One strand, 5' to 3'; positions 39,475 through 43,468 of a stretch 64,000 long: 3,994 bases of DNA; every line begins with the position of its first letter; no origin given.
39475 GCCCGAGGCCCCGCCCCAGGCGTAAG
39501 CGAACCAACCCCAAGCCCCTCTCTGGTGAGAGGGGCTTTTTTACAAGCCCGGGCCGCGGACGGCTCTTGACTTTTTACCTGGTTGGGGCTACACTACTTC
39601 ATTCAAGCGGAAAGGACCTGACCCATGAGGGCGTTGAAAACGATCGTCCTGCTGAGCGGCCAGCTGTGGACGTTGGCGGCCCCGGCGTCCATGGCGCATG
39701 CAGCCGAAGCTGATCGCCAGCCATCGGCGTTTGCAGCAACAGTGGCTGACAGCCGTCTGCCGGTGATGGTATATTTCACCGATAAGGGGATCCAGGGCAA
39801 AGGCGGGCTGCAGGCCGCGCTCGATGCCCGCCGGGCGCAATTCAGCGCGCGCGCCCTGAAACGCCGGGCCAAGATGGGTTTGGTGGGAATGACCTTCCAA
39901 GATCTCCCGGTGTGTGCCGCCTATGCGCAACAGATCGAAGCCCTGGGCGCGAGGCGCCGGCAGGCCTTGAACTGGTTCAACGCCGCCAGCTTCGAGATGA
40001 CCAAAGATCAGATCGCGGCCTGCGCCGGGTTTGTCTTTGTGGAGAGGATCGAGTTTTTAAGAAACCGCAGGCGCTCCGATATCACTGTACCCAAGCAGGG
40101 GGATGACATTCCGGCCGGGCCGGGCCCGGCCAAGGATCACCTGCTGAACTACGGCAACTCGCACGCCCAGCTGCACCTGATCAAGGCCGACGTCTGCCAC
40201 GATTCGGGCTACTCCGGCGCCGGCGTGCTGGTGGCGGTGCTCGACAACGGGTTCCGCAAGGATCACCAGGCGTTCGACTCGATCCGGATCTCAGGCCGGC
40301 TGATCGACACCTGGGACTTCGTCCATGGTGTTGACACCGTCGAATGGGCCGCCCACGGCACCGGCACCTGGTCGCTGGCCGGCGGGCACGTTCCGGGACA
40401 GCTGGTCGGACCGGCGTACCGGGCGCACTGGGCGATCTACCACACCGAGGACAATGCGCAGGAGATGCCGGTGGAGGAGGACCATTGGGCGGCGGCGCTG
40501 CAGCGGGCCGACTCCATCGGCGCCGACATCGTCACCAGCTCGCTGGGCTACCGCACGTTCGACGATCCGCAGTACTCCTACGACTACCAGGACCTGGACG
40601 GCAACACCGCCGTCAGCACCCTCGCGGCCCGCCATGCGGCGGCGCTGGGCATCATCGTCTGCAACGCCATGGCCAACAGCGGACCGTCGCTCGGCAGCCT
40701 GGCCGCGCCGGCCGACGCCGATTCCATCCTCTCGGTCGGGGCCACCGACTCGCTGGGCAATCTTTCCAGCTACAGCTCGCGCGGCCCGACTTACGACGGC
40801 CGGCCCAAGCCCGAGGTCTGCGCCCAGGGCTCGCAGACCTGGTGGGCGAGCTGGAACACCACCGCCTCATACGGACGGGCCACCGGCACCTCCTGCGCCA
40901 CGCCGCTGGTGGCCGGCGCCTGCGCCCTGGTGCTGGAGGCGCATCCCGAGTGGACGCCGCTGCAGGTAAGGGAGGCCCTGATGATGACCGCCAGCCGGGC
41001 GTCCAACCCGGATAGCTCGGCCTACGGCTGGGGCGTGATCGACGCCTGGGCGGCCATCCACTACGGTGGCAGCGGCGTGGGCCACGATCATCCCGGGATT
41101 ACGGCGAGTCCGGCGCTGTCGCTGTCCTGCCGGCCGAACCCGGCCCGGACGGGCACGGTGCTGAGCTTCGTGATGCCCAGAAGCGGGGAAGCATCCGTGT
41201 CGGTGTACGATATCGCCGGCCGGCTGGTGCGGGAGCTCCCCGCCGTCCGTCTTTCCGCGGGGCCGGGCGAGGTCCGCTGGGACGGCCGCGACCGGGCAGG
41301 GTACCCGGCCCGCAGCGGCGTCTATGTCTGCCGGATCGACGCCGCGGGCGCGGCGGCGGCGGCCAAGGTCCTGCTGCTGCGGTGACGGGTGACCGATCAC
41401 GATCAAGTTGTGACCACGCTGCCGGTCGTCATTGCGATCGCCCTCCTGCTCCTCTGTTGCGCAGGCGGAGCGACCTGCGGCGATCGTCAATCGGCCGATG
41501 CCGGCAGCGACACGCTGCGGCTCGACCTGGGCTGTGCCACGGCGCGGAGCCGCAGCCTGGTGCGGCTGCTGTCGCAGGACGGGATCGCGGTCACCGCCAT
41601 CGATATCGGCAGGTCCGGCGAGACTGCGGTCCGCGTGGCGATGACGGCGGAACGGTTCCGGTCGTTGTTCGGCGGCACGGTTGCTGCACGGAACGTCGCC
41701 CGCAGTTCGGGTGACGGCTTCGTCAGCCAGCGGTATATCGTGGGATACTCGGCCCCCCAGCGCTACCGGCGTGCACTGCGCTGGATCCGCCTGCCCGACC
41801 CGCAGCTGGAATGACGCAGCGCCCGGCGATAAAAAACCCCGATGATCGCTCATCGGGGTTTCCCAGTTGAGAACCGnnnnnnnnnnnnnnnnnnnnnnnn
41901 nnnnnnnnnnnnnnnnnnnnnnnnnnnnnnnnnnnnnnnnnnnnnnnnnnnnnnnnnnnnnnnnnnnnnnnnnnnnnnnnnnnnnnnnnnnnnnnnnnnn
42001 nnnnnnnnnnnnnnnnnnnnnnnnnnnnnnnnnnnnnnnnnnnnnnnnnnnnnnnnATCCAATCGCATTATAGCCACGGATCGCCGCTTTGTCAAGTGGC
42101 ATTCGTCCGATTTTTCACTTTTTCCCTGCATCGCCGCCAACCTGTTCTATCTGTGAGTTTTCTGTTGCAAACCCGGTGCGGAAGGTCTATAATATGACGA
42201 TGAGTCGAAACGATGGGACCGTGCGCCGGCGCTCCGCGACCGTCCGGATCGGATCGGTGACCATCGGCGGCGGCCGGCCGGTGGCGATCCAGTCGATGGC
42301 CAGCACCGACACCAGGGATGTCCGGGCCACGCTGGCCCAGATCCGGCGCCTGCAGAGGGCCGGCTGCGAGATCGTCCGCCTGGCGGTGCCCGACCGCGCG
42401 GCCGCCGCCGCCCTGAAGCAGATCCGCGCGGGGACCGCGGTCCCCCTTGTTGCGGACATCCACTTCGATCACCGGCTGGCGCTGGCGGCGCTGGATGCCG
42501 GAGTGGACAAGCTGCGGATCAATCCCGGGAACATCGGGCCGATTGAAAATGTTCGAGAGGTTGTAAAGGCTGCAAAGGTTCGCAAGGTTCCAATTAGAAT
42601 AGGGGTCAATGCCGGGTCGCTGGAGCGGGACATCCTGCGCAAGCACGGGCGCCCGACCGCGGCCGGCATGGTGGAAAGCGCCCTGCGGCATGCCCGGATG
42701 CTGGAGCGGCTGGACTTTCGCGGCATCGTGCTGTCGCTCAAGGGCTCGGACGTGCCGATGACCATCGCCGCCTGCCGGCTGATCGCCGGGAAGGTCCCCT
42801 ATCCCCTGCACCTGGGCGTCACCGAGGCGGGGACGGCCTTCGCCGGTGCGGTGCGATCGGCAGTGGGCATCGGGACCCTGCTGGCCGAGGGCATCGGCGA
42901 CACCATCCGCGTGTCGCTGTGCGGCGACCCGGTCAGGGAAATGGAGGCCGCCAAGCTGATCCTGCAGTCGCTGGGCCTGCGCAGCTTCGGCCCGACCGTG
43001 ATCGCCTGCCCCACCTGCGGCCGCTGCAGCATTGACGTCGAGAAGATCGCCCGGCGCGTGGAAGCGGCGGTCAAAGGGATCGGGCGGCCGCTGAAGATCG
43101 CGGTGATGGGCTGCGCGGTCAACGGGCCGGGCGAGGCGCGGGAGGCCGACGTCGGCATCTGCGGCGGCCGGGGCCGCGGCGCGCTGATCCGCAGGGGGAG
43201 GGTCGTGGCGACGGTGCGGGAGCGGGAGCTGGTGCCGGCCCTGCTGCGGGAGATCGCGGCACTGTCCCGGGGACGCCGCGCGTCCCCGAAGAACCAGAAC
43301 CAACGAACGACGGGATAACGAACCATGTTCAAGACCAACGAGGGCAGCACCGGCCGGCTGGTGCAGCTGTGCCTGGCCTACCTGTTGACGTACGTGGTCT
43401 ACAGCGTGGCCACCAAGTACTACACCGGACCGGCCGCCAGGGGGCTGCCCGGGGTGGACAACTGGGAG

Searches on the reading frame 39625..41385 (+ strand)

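Call 44: search_protein_families(library=pfam, proteins=[window:39625-41385:+], max_evalue=0.00001)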
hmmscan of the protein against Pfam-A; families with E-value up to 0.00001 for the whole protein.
window:39625-41385:+ (586 aa): 2 families
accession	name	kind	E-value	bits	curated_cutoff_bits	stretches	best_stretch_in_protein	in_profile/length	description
PF00082.27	Peptidase_S8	-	1.9e-40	139.4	21.8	1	198-470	1-288/288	Subtilase family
PF13860.13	FlgD_ig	-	4.8e-09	36.5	27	1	520-574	22-76/79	FlgD Ig-like domain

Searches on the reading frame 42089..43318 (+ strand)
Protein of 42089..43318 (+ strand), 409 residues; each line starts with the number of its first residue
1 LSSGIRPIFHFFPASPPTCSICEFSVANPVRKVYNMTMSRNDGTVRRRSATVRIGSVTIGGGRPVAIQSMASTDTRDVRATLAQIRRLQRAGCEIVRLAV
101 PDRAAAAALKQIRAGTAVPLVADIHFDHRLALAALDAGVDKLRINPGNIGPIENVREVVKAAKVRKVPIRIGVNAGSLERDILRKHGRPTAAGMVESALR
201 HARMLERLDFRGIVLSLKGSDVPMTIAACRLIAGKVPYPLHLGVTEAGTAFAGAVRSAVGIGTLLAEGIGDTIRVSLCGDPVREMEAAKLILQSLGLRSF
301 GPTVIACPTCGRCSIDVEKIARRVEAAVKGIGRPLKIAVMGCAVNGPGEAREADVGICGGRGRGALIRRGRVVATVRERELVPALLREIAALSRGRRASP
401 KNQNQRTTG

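Call 44: search_protein_families(library=pfam, proteins=[window:42089-43318:+], max_evalue=0.00001)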
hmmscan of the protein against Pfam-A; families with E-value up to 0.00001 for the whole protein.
window:42089-43318:+ (409 aa): 1 family
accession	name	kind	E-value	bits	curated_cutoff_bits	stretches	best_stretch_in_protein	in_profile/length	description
PF04551.19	GcpE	-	4.9e-145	483.3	32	1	50-390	2-342/343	GcpE protein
